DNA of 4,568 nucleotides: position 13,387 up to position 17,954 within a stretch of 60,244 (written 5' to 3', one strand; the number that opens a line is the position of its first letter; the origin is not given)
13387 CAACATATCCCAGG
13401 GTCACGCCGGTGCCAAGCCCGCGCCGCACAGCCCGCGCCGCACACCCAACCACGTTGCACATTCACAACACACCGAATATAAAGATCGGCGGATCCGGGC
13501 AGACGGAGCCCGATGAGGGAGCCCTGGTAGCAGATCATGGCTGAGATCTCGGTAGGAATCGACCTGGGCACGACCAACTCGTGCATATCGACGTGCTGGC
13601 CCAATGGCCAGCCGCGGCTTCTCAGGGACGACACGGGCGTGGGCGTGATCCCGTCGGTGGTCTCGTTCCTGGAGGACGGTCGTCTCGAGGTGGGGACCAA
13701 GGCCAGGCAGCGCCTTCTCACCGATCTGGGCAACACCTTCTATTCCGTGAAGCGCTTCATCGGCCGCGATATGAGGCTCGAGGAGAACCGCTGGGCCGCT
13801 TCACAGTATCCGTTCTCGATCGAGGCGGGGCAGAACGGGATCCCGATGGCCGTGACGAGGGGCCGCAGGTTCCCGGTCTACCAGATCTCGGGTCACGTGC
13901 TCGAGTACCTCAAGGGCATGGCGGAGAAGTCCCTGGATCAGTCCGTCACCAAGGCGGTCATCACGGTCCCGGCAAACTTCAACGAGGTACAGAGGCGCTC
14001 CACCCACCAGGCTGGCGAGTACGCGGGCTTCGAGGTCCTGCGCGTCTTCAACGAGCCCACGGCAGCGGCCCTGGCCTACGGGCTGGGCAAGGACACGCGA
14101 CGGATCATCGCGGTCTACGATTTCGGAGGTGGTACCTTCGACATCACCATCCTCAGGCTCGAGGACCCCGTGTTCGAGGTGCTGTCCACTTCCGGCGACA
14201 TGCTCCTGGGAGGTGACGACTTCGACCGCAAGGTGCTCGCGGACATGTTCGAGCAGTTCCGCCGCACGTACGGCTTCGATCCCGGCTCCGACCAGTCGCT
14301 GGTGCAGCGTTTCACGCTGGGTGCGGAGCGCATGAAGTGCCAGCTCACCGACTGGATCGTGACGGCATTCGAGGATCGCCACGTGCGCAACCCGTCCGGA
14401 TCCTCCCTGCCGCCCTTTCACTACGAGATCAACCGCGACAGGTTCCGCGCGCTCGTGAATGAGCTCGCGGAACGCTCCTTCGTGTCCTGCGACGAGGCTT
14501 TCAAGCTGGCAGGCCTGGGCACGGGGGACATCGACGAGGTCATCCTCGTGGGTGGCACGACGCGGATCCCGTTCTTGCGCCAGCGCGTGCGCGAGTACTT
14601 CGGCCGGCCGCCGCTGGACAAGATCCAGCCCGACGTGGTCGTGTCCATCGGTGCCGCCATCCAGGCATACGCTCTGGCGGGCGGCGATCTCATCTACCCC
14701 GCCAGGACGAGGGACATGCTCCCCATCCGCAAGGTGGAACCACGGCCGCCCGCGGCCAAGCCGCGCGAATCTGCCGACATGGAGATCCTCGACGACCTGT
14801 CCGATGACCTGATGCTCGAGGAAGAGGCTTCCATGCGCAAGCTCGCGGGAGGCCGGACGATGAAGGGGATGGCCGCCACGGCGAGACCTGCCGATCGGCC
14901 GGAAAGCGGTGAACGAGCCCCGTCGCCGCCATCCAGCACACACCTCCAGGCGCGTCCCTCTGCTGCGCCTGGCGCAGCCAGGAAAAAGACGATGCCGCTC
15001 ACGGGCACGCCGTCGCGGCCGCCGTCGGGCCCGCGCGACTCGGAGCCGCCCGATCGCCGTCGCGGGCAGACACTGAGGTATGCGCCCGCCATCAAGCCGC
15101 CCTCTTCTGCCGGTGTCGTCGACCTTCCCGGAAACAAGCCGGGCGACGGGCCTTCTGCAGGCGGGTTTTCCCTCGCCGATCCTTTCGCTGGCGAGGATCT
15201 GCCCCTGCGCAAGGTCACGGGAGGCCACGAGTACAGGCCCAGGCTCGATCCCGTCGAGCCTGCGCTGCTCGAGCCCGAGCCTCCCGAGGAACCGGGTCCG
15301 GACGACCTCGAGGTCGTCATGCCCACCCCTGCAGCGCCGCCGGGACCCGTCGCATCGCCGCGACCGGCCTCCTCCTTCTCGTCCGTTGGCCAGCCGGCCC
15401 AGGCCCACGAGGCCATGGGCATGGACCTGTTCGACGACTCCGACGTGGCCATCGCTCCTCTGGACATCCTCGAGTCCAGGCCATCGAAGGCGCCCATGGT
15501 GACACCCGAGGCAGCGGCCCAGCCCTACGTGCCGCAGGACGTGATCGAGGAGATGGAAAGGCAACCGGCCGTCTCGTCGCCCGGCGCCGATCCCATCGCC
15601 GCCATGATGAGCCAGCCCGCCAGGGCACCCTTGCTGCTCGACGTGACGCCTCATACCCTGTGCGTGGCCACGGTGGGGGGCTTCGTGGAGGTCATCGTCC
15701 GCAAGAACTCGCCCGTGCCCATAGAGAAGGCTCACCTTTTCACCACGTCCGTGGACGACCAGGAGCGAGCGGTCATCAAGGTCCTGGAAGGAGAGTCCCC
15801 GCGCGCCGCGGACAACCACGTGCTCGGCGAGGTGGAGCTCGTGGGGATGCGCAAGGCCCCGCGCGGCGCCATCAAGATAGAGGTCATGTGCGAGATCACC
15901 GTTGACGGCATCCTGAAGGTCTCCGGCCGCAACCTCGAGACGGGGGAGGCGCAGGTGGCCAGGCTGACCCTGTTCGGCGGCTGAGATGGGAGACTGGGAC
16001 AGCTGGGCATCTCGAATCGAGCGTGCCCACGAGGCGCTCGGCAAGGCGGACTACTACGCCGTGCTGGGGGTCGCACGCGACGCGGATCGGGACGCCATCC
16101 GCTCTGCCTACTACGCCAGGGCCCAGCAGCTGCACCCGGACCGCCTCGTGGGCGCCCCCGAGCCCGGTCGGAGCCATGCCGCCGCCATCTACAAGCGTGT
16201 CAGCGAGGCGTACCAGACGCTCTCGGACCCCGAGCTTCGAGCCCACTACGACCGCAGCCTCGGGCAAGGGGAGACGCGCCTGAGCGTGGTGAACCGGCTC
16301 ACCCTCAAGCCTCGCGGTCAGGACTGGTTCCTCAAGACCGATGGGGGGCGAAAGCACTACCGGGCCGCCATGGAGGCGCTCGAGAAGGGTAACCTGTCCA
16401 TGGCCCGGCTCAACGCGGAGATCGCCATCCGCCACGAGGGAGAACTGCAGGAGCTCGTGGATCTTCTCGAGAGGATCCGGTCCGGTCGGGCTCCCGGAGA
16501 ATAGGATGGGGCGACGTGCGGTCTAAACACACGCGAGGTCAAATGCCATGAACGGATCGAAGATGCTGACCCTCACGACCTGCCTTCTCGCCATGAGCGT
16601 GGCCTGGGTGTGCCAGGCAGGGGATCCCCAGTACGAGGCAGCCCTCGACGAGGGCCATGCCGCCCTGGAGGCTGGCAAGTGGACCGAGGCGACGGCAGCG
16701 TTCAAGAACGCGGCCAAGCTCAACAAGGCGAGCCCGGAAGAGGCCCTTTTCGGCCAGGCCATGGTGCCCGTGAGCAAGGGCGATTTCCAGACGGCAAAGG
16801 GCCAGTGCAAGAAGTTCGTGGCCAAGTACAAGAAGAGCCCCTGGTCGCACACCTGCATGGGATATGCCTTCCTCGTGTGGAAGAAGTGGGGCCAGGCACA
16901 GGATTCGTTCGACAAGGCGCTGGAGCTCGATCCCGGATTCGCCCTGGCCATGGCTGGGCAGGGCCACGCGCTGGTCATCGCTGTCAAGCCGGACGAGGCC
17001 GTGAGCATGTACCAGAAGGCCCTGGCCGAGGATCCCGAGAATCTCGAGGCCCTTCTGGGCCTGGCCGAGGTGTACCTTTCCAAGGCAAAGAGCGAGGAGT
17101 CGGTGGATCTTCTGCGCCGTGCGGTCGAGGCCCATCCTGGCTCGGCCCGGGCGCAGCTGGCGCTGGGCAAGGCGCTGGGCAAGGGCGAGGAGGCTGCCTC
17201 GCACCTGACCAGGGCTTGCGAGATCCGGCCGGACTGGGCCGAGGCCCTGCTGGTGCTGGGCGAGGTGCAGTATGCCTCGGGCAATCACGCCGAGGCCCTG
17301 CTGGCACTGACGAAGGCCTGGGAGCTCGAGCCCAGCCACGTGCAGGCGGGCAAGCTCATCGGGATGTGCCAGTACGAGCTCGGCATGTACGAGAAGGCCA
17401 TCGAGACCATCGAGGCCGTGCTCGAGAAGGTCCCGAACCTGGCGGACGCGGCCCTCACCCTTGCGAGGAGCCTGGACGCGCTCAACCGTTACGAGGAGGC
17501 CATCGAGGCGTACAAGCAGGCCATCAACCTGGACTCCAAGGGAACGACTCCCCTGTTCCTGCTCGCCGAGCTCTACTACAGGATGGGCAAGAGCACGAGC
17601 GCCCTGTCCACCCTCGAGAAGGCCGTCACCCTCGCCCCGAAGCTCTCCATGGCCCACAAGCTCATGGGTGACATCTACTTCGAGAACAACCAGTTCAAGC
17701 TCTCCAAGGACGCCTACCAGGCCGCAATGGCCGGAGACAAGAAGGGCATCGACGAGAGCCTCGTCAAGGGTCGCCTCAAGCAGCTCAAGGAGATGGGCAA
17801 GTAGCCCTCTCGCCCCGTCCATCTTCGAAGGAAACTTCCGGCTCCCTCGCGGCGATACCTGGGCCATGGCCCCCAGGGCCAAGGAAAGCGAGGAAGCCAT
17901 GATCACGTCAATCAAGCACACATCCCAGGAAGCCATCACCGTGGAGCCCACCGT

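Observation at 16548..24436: Ten-gene envelope cluster built around ExbB-ExbD-TonB, with no TonB-dependent receptor or TolB in the window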

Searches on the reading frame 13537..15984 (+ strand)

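Call 6: search_protein_families(library=pfam, proteins=[window:13537-15984:+], max_evalue=0.0001)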
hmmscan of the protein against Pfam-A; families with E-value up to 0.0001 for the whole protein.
window:13537-15984:+ (815 aa): 2 families
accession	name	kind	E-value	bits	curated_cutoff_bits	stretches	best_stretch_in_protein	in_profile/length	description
PF00012.26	HSP70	-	3.1e-136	455.4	20.6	2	6-384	2-379/599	Hsp70 protein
PF06723.19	MreB_Mbl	-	7.2e-11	41.9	27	1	120-241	76-192/327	MreB/Mbl protein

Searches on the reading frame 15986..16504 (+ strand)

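Call 6: search_protein_families(library=pfam, proteins=[window:15986-16504:+], max_evalue=0.0001)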
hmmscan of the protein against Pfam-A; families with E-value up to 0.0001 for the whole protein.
window:15986-16504:+ (172 aa): 1 family
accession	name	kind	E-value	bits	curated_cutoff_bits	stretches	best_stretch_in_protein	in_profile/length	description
PF00226.36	DnaJ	-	3.7e-19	69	27.8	1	22-89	1-63/63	DnaJ domain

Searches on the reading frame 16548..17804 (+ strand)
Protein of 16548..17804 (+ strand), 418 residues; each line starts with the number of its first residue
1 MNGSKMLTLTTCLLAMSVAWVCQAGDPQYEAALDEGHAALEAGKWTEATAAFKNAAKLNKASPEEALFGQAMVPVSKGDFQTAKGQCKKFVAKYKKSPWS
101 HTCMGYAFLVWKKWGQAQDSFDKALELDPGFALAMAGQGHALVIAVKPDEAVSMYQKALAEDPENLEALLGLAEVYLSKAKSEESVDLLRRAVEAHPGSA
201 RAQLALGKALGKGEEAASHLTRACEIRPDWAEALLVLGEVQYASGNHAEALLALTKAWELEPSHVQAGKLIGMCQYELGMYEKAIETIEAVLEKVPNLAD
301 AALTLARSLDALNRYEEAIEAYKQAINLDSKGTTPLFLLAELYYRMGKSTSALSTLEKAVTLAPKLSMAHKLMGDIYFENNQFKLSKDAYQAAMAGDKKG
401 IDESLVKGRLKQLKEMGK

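Call 3: search_protein_families(library=pfam, proteins=[window:16548-17804:+], max_evalue=0.01)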
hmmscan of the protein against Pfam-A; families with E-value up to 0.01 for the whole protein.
window:16548-17804:+ (418 aa): 34 families (the best 25 are shown)
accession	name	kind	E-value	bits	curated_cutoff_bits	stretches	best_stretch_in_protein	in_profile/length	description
PF07719.23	TPR_2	-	6.8e-38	126.1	27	3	299-329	1-31/34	Tetratricopeptide repeat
PF00515.34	TPR_1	-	1e-37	126.8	27.8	3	304-330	6-32/34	Tetratricopeptide repeat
PF14559.12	TPR_19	-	2e-35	121.3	25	5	147-208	6-67/68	Tetratricopeptide repeat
PF13414.12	TPR_11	-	6.5e-33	112.6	26.8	3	311-347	6-42/42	TPR repeat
PF13432.12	TPR_16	-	1.3e-32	112.3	32.7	6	140-200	5-65/65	Tetratricopeptide repeat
PF13181.12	TPR_8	-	4.5e-27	92.3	25.7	2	300-330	2-32/34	Tetratricopeptide repeat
PF13431.12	TPR_17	-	7.4e-27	91.8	24.4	1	155-185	2-32/34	Tetratricopeptide repeat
PF13428.12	TPR_14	-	3.1e-26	89.6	23.5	1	167-208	2-43/44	Tetratricopeptide repeat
PF13174.12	TPR_6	-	3.8e-25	87.2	26.3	1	271-297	6-32/33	Tetratricopeptide repeat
PF12895.13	ANAPC3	-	1.1e-24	86.9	27.2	3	280-359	4-82/82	Anaphase-promoting complex, cyclosome, subunit 3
PF13424.12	TPR_12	-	1.6e-23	83.1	30.1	4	280-329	25-75/77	Tetratricopeptide repeat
PF13176.12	TPR_7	-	4.5e-20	70.4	27.9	0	305-329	5-29/36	Tetratricopeptide repeat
PF23914.1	TPR_CcmH_CycH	-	1.5e-19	70.9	42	3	189-297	39-153/158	Cytochrome c-type biogenesis protein H TPR domain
PF25060.1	ARM_TT21_2nd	-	3.3e-13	50.1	27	0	215-267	206-258/270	Tetratricopeptide repeat protein 21 second ARM domain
PF25058.1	ARM_TT21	-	8.3e-09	36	27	1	235-381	11-142/155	Tetratricopeptide repeat protein 21 ARM repeat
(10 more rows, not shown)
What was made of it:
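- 16548..17804 (+): g1: exported TPR protein (418 aa). It is a lineage-specific accessory, not part of the conserved core. There are many TPR Pfam hits (call 3), and a signal peptide is read directly.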

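Call 7: search_protein_families(library=ncbifam, proteins=[window:16548-17804:+], max_evalue=0.01)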
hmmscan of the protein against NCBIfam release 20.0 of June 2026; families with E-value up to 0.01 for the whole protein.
window:16548-17804:+ (418 aa): 40 families (the best 25 are shown)
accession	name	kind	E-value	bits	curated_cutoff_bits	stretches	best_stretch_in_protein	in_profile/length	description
TIGR02917.1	PEP_TPR_lipo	equivalog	5e-45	153.7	312.2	2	31-271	399-641/899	XrtA/PEP-CTERM system TPR-repeat protein PrsT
NF040959.1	MamA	equivalog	2.4e-35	121.9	200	3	211-331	51-171/204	magnetosome protein MamA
TIGR02521.1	type_IV_pilW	equivalog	1.1e-25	90.6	154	4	339-398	37-96/234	type IV pilus biogenesis/stability protein PilW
NF033762.1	social_mot_Tgl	equivalog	6.9e-23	81.3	225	4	244-381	44-184/252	social motility TPR repeat lipoprotein Tgl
TIGR02552.1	LcrH_SycD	equivalog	2e-22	79.4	104.8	2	271-365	24-118/136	SycD/LcrH family type III secretion system chaperone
TIGR00990.1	3a0801s09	subfamily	1.3e-17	63.7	757.25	2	223-399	324-499/615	mitochondrial import receptor subunit TOM70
TIGR02795.1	tol_pal_ybgF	equivalog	1.3e-14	54.8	90.1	2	281-368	18-111/119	tol-pal system protein YbgF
NF008757.0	PRK11788.1-5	equivalog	4.1e-14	52.5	363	2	212-326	195-309/388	lipopolysaccharide assembly protein LapB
NF052415.1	T3SS_chap_SctY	equivalog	5.8e-14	52.5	70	3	231-327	6-105/106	type III secretion apparatus assembly chaperone SctY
NF033920.0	C39_PA2778_fam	equivalog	1.4e-13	50.9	150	3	145-226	169-253/255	PA2778 family cysteine peptidase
NF008520.0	PRK11447.1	equivalog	2.1e-13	49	858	2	25-179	266-432/1157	cellulose synthase complex outer membrane protein BcsC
NF053607.1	CHU_0125_OmpA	equivalog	3.9e-13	48.8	620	2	272-367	26-121/639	CHU_0125 family OmpA-like outer membrane integrity protein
NF033758.1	gliding_GltE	equivalog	3.2e-12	46.1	225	2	118-331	106-322/411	adventurous gliding motility TPR repeat lipoprotein GltE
NF008756.0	PRK11788.1-4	equivalog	6.2e-12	45.2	474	2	241-373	190-322/389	lipopolysaccharide assembly protein LapB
TIGR03939.1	PGA_TPR_OMP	equivalog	7e-12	44.4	366.65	2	149-220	103-174/800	poly-beta-1,6 N-acetyl-D-glucosamine export porin PgaA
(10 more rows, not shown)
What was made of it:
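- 16548..17804 (+): All NCBIfam hits are far below cutoff: GltE 46 bits against a cutoff of 225, YbgF 55 against 90 (call 7).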
